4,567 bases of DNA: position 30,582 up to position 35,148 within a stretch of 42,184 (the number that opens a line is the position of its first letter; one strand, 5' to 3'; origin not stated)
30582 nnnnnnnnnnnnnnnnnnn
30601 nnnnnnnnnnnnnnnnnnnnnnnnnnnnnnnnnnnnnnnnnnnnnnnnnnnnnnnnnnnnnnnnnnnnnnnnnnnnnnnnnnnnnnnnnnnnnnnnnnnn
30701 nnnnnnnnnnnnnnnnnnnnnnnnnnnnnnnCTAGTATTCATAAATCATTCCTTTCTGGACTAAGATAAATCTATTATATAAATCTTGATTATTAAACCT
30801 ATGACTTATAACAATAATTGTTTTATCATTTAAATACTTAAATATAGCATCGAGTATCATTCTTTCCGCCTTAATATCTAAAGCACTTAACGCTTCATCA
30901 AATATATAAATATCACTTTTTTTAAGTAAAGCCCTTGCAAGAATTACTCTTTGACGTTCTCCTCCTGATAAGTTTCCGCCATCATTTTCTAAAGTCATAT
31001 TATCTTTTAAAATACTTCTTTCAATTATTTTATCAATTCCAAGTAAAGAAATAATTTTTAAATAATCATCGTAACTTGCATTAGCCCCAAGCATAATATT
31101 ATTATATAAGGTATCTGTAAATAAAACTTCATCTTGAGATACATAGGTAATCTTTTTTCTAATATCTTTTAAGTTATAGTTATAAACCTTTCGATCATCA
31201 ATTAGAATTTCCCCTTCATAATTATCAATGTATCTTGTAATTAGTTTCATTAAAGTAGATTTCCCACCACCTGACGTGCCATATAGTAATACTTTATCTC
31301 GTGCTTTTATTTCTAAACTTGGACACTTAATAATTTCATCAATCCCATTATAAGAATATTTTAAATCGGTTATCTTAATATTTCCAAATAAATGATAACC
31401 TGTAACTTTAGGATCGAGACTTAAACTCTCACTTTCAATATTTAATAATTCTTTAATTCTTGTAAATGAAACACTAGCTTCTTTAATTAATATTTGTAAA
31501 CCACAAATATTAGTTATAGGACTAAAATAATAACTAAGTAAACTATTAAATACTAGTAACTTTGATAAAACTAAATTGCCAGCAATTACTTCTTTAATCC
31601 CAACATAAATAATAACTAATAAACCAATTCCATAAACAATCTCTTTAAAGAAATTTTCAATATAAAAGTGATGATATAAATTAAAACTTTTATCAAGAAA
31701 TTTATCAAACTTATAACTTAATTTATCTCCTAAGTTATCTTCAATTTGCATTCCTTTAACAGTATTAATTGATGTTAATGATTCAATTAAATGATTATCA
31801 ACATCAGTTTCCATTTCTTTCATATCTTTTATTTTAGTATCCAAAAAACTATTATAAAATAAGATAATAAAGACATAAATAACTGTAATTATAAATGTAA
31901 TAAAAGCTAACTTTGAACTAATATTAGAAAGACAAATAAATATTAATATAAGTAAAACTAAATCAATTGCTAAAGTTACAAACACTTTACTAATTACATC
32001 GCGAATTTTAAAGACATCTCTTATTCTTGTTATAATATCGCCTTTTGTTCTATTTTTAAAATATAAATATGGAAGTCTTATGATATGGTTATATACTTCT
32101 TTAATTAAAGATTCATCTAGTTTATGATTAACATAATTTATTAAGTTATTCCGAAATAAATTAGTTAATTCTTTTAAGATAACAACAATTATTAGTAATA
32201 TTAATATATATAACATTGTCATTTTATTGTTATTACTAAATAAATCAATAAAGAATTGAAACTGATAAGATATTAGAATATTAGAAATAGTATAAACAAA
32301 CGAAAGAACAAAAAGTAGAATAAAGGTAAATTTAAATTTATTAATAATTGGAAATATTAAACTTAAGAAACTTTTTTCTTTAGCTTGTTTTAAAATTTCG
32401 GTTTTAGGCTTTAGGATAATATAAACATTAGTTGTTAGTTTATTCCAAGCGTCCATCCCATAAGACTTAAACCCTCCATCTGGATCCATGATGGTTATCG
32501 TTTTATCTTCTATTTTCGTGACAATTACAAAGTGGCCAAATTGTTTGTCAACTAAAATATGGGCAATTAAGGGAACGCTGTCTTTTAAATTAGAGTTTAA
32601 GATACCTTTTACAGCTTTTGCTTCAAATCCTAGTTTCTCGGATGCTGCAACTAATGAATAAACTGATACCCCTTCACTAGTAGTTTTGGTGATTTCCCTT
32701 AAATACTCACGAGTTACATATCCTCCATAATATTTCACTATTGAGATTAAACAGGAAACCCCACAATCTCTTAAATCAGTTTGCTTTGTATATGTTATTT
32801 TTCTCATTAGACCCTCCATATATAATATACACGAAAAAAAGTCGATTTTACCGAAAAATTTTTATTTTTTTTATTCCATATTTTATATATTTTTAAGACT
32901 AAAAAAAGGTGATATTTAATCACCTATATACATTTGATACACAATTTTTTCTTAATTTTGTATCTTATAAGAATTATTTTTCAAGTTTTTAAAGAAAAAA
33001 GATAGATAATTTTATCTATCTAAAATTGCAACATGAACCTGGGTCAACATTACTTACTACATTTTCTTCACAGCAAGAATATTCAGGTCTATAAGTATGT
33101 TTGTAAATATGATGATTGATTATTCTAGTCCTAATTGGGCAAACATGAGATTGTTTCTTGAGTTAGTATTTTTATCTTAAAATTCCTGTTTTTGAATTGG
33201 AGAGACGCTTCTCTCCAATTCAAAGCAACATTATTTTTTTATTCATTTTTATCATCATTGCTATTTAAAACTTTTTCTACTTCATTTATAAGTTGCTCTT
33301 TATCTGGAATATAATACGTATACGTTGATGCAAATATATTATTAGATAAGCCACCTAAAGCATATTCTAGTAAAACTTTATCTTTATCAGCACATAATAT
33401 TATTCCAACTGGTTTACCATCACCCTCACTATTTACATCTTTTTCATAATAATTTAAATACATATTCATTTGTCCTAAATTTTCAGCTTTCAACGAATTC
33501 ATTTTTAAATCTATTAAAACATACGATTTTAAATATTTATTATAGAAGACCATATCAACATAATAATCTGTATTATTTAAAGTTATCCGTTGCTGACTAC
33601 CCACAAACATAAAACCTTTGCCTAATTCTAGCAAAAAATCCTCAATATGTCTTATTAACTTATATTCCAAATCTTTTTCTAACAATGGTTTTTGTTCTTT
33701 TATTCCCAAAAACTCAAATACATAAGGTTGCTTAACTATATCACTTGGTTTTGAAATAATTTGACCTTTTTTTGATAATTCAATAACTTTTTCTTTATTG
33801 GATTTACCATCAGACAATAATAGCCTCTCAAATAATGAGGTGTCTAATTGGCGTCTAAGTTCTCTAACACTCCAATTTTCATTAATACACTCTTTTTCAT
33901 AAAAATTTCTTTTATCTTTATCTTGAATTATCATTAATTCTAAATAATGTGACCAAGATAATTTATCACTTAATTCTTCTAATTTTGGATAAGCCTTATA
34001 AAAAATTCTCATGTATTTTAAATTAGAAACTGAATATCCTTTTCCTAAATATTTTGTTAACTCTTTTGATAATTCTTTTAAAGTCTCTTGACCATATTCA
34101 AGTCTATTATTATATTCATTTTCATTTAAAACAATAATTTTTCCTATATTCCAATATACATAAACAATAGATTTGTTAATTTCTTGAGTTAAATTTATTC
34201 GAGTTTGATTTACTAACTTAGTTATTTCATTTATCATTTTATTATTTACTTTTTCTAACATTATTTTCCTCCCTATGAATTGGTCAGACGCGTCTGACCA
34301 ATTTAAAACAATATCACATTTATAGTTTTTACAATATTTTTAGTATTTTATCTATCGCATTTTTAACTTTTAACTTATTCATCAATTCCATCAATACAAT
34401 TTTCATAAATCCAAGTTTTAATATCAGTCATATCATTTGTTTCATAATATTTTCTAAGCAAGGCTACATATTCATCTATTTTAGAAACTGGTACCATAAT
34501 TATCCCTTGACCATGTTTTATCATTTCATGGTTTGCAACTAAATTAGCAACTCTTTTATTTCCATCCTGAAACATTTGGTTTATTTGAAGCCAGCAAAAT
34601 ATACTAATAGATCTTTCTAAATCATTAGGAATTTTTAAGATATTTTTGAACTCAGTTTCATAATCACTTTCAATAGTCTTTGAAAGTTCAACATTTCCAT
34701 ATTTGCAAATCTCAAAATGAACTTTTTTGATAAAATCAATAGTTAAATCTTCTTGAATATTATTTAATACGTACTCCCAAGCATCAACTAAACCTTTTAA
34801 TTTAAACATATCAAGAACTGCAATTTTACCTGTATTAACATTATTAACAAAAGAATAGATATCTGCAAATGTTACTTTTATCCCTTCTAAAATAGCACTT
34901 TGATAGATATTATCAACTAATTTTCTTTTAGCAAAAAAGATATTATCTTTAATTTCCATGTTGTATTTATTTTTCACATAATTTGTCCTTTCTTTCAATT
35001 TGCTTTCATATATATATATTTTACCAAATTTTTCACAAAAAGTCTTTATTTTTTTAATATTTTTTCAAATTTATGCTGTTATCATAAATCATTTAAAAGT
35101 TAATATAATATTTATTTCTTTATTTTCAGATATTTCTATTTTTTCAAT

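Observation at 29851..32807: Unannotated two-peptide (class IIb-like) double-glycine bacteriocin operon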

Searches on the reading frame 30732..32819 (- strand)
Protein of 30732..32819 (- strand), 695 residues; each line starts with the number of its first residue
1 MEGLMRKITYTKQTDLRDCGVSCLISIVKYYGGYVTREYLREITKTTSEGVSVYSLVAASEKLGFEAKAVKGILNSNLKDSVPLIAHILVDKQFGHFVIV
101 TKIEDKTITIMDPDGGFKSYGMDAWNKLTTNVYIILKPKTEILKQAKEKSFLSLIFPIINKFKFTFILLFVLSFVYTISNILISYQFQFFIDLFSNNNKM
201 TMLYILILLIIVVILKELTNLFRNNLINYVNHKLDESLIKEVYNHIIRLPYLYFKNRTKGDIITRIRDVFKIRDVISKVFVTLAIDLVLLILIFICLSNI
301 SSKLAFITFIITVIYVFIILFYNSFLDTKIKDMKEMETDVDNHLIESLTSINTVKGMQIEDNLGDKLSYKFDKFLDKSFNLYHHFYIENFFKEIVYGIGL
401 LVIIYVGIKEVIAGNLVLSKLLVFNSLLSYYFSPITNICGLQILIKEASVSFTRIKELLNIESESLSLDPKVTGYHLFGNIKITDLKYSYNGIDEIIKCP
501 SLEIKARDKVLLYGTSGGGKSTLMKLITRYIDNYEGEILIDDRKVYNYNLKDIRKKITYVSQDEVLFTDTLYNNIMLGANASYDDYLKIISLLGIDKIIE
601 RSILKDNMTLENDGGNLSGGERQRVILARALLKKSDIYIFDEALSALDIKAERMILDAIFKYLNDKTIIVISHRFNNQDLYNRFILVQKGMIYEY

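Call 6: search_protein_families(library=ncbifam, proteins=[window:30732-32819:-], max_evalue=1)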
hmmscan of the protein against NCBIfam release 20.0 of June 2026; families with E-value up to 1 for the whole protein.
window:30732-32819:- (695 aa): 183 families (the best 25 are shown)
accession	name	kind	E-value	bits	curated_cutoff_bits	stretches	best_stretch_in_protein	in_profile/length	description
TIGR01193.1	bacteriocin_ABC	subfamily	3e-121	406.2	523.85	1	13-694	1-688/708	peptide cleavage/export ABC transporter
TIGR03796.1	NHLM_micro_ABC1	equivalog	3.1e-95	319.9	853.3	1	13-693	7-690/710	NHLP family bacteriocin export ABC transporter peptidase/permease/ATPase subunit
TIGR01846.1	type_I_sec_HlyB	subfamily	7.3e-94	315.4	725.55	1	20-694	1-671/694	type I secretion system permease/ATPase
NF045998.1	cleave_ABC_plasm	equivalog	4.7e-92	309.3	500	1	12-674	1-660/673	Mbov_0121 family peptidase domain-containing ABC transporter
TIGR03375.1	type_I_sec_LssB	subfamily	1.8e-87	294.3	693.1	1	22-692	5-679/696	type I secretion system permease/ATPase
TIGR02203.1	MsbA_lipidA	equivalog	2.2e-69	234.5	602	1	156-694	6-548/572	lipid A export permease/ATP-binding protein MsbA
TIGR03797.1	NHLM_micro_ABC2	equivalog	5.1e-64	216.9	709.4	1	78-694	57-664/686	NHLP bacteriocin export ABC transporter permease/ATPase subunit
TIGR02204.1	MsbA_rel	hypoth_equivalog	1.4e-62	212.2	780.4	1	149-693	3-553/576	ABC transporter, permease/ATP-binding protein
NF045513.1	HepA_fam_ABC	equivalog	3.3e-59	200.9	725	1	129-694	19-588/610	heterocyst formation ABC transporter subunit HepA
NF008381.0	PRK11176.1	equivalog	2.6e-58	197.8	867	1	154-694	15-558/582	lipid A ABC transporter ATP-binding protein/permease MsbA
TIGR02857.1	CydD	equivalog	3.2e-55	188.1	435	1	166-685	5-527/529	thiol reductant ABC exporter subunit CydD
TIGR00958.1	3a01208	subfamily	6.5e-55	186.7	874.6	1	143-694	140-693/711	antigen peptide transporter 2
NF008364.0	PRK11160.1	equivalog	1.6e-53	182.2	630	1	241-694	98-554/575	heme ABC transporter ATP-binding protein/permease CydC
NF052233.1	CphA_assoc_ABC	equivalog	3.5e-53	181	880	1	178-694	211-722/766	cyanophycin metabolism-associated ABC transporter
NF010178.0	PRK13657.1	equivalog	8.8e-53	179.6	733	1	163-694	18-549/588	glucan ABC transporter ATP-binding protein/ permease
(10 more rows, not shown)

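Call 7: search_protein_families(library=pfam, proteins=[window:30732-32819:-], max_evalue=1)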
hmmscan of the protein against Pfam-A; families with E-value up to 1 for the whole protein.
window:30732-32819:- (695 aa): 16 families
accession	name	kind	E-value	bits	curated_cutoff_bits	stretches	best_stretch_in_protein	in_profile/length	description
PF00664.28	ABC_membrane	-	2e-35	123.3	28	1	166-434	1-273/274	ABC transporter transmembrane region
PF03412.21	Peptidase_C39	-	3.5e-28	98.5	22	1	8-140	2-132/133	Peptidase C39 family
PF00005.33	ABC_tran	-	5.3e-27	95.5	25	1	501-644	5-136/137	ABC transporter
PF02463.25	SMC_N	-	5.2e-06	26.5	40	1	444-683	135-207/220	RecF/RecN/SMC N terminal domain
PF13529.12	Peptidase_C39_2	-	0.0019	19.2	24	1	8-113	3-142/143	Peptidase_C39 like family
PF12846.13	AAA_10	-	0.0024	17.4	27.5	1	509-562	23-80/362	AAA-like domain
PF05673.19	DUF815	-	0.0032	17.1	23.8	1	508-571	54-116/249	Protein of unknown function (DUF815)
PF13555.12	AAA_29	-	0.013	15.7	27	1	502-524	17-39/61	P-loop containing region of AAA domain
PF00004.35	AAA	-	0.04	14.8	21.2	1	510-569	1-48/131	ATPase family associated with various cellular activities (AAA)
PF07728.20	AAA_5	-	0.043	14.2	22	1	510-551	2-43/139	AAA domain (dynein-related subfamily)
PF05496.18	RuvB_N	-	0.051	13.8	27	1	503-571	29-93/159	Holliday junction DNA helicase RuvB P-loop domain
PF00910.28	RNA_helicase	-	0.052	14.5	21.5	1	510-569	1-57/105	RNA helicase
PF12791.13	RsgI_N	-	0.06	13.7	25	1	99-118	5-24/40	Anti-sigma factor N-terminus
PF20030.5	bpMoxR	-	0.069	12.7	27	1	484-534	8-58/205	MoxR domain in the MoxR-vWA-beta-propeller ternary systems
PF06414.18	Zeta_toxin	-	0.18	11.7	22.3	1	506-542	15-51/199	Zeta toxin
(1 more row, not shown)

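Call 11: find_related_loci(query=window:30732-32807:-, collection=genome_contigs, flank=6000)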
Query window:30732-32807:- (691 aa) in genome_contigs; peptide patterns used: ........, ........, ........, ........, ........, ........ (x = any residue, [..] = any of these).
36 stretches matched a pattern; 3 encode a relative of the query (tblastn E <= 1e-3); 3 distinct loci.
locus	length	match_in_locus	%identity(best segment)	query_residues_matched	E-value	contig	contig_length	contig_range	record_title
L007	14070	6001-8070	76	1-690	0e+0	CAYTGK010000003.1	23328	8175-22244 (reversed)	MAG TPA_asm: uncultured Muribaculaceae bacterium isolate SRP314395_co1_48 genome assembly, contig: NODE_1831_length_2332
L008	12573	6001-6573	30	488-688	8e-8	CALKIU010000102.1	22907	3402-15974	MAG TPA_asm: uncultured Bacillaceae bacterium isolate SRR6713633_bin.46_CONCOCT_v1.1_MAG genome assembly, contig: ERZ794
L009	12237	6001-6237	33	612-688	3e-7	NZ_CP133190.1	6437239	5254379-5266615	Anaerocolumna sp. MB42-C2 chromosome, complete genome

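Call 49: search_solved_structures(query=window:30732-32807:-, max_evalue=1e-30)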
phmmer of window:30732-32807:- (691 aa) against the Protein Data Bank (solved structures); distinct sequences matched with E-value up to 1e-30: 190 (the best 60 are shown).
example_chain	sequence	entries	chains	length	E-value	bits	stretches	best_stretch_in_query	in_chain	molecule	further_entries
4ry2_A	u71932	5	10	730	9.6e-112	377.9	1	3-689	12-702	ABC-type bacteriocin transporter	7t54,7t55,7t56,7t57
8vp3_A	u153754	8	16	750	1.1e-111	377.8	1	3-689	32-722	ABC-type bacteriocin transporter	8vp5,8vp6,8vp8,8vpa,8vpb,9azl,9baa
4s0f_A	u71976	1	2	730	2.3e-111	376.7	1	3-689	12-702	ABC-type bacteriocin transporter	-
6v9z_A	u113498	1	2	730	2e-110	373.6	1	3-689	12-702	ABC-type bacteriocin transporter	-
8vp9_A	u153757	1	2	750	4.1e-108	365.9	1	3-689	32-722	ABC-type bacteriocin transporter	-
8hf7_A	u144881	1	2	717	2.7e-92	313.7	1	5-690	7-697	Competence factor transporting ATP-binding protein/permease ComA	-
8hf4_A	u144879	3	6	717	2.9e-92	313.6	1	5-690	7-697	Transport/processing ATP-binding protein ComA | Competence factor transporting ATP-binding protein/permease ComA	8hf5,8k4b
8hf6_A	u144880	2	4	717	6.8e-92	312.4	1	5-690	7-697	Competence factor transporting ATP-binding protein/permease ComA | Transport/processing ATP-binding protein ComA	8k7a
8vow_A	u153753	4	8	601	6.2e-79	269.5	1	155-689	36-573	ABC-type bacteriocin transporter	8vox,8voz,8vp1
7zka_A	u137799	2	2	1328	5e-65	223.6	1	199-690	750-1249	ATP-dependent translocase ABCB1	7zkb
7zk4_A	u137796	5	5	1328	6.4e-65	223.2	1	199-690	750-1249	ATP-dependent translocase ABCB1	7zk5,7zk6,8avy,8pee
7zk8_A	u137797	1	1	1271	1.6e-64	222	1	199-690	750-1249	ATP-dependent translocase ABCB1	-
7zk9_A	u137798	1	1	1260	1.7e-64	221.9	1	199-690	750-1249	ATP-dependent translocase ABCB1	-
7sgr_J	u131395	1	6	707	4.2e-64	220.6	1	14-690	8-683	Alpha-hemolysin translocation ATP-binding protein HlyB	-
8dck_A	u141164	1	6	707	9.8e-64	219.3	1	14-690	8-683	Alpha-hemolysin translocation ATP-binding protein HlyB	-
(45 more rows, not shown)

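Call 70: search_dna_similar(query=window:30732-32807:-, collection=plasmids, mode=protein, max_evalue=1e-50, max_rows=15)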
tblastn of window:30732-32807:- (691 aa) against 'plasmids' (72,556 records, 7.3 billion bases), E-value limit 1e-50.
Records with a match: 419; places in all: 447; records where one place covers at least 80% of the query: 418.
Best place of each record, by identity: <60% 419.
By first word of the organism name: Enterococcus 91; Bacillus 65; Staphylococcus 54; Rhizobium 44; Clostridium 33; Lactococcus 33; Lactiplantibacillus 20; Bradyrhizobium 15; Ligilactobacillus 10; Streptococcus 6; and 22 more.
By predicted mobility (MOB-suite, as given by PLSDB): mobilizable 180; non-mobilizable 132; conjugative 107.
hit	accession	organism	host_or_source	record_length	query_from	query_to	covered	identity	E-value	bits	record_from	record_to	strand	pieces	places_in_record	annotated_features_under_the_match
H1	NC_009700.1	Clostridium botulinum F str. Langeland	-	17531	8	690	99%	33.6%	5e-92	321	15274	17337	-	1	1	peptidase domain-containing ABC transporter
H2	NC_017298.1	Clostridium botulinum F str. 230613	-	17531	8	690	99%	33.6%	5e-92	321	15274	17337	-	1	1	peptidase domain-containing ABC transporter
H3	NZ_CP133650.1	Bacillus cereus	-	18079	2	690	100%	32.6%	5e-91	318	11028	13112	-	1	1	peptidase domain-containing ABC transporter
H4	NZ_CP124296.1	Paraclostridium sordellii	Vulpes vulpes,whole organism,intestine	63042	1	690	100%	32.5%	2e-89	313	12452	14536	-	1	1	peptidase domain-containing ABC transporter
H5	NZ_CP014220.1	Clostridium botulinum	Microbial isolate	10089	8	690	99%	32.9%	9e-92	320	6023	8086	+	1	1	peptidase domain-containing ABC transporter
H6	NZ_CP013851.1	Clostridium botulinum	Microbial isolate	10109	8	690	99%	32.9%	9e-92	320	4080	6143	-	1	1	peptidase domain-containing ABC transporter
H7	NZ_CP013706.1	Clostridium botulinum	Microbial isolate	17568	8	690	99%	32.9%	4e-91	318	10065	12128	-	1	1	peptidase domain-containing ABC transporter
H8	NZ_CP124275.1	Paraclostridium sordellii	Vulpes vulpes,whole organism,intestine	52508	8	690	99%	32.8%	2e-89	313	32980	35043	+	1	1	peptidase domain-containing ABC transporter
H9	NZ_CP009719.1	Bacillus thuringiensis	-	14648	2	690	100%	32.5%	4e-91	318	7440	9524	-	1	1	peptidase domain-containing ABC transporter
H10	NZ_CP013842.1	Clostridium botulinum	Microbial isolate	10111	8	690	99%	32.7%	4e-91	318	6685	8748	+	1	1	peptidase domain-containing ABC transporter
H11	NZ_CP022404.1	Clostridium botulinum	infant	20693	8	690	99%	32.7%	5e-91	318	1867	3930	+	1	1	peptidase domain-containing ABC transporter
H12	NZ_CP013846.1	Clostridium botulinum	Microbial isolate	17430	8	690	99%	32.7%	1e-90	316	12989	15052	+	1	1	peptidase domain-containing ABC transporter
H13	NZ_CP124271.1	Paraclostridium sordellii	Vulpes vulpes,whole organism,intestine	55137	8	690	99%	32.7%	2e-89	313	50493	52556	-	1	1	peptidase domain-containing ABC transporter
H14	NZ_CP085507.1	Bacillus cereus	soil sample,soil from tomato plant roots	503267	2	690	100%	32.3%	5e-88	309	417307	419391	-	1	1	peptidase domain-containing ABC transporter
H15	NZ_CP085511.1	Bacillus cereus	soil sample,soil from tomato plant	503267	2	690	100%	32.3%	5e-88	309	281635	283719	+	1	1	peptidase domain-containing ABC transporter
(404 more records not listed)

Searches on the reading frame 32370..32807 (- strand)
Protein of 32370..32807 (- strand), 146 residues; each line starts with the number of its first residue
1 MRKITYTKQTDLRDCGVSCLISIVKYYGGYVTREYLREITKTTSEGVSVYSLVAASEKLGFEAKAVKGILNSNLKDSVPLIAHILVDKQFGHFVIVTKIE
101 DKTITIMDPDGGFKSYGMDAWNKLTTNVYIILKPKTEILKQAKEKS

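Call 50: search_solved_structures(query=window:32370-32807:-, max_evalue=1e-8, show_alignments=3)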
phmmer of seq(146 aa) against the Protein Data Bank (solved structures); distinct sequences matched with E-value up to 1e-8: 11.
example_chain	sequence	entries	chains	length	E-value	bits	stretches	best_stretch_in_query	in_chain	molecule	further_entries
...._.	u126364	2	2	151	8.4e-27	97.1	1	3-135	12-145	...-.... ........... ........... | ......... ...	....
4s0f_A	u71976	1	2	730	9.3e-27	96.9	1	3-135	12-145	ABC-type bacteriocin transporter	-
4ry2_A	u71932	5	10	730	9.5e-27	96.9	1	3-135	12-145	ABC-type bacteriocin transporter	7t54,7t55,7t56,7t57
8vp3_A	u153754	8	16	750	1e-26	96.8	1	3-135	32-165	ABC-type bacteriocin transporter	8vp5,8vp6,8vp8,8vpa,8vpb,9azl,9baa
6v9z_A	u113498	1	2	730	1.8e-25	92.8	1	3-135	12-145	ABC-type bacteriocin transporter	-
8vp9_A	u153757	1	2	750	6.6e-24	87.7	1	3-135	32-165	ABC-type bacteriocin transporter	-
8hf4_A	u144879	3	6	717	2e-19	73.2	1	5-136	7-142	Transport/processing ATP-binding protein ComA | Competence factor transporting ATP-binding protein/permease ComA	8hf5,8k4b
8hf6_A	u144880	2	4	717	2e-19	73.2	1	5-136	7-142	Competence factor transporting ATP-binding protein/permease ComA | Transport/processing ATP-binding protein ComA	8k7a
8hf7_A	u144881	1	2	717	2e-19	73.2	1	5-136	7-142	Competence factor transporting ATP-binding protein/permease ComA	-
3k8u_A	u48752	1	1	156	1.2e-18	70.7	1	7-134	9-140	Putative ABC transporter, ATP-binding protein ComA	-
5xe8_A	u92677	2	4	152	1.5e-18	70.4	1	8-134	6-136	Putative ABC transporter, ATP-binding protein ComA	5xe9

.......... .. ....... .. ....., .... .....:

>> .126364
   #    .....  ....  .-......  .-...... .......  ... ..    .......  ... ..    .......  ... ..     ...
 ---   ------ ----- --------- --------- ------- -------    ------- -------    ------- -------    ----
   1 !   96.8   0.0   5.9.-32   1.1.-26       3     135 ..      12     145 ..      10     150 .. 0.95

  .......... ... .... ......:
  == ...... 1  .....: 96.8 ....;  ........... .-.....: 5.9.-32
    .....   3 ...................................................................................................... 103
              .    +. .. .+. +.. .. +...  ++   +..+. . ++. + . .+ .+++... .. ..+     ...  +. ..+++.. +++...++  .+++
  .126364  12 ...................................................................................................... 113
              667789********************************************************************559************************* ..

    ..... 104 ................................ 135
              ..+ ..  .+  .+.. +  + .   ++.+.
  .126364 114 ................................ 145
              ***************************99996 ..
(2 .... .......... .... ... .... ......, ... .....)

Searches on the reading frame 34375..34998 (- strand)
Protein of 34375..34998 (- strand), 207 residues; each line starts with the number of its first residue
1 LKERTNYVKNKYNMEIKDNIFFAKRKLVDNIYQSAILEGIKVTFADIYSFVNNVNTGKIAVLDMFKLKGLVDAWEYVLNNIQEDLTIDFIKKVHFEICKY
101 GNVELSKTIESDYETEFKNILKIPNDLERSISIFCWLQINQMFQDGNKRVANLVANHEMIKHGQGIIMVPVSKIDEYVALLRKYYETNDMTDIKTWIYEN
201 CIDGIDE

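Call 14: search_protein_families(library=pfam, proteins=[window:34375-34998:-], max_evalue=0.001)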
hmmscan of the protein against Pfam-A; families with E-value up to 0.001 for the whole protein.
window:34375-34998:- (207 aa): 1 family
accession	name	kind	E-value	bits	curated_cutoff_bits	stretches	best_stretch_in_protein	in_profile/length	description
PF24818.1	PH_TRF2_HOY1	-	0.0007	19.9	24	0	9-63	15-69/119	TRF2/HOY1 PH-like domain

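Call 64: search_protein_families(library=ncbifam, proteins=[window:34375-34998:-], max_evalue=0.01)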
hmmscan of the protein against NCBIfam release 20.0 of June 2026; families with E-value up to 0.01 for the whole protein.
window:34375-34998:- (207 aa): 0 families
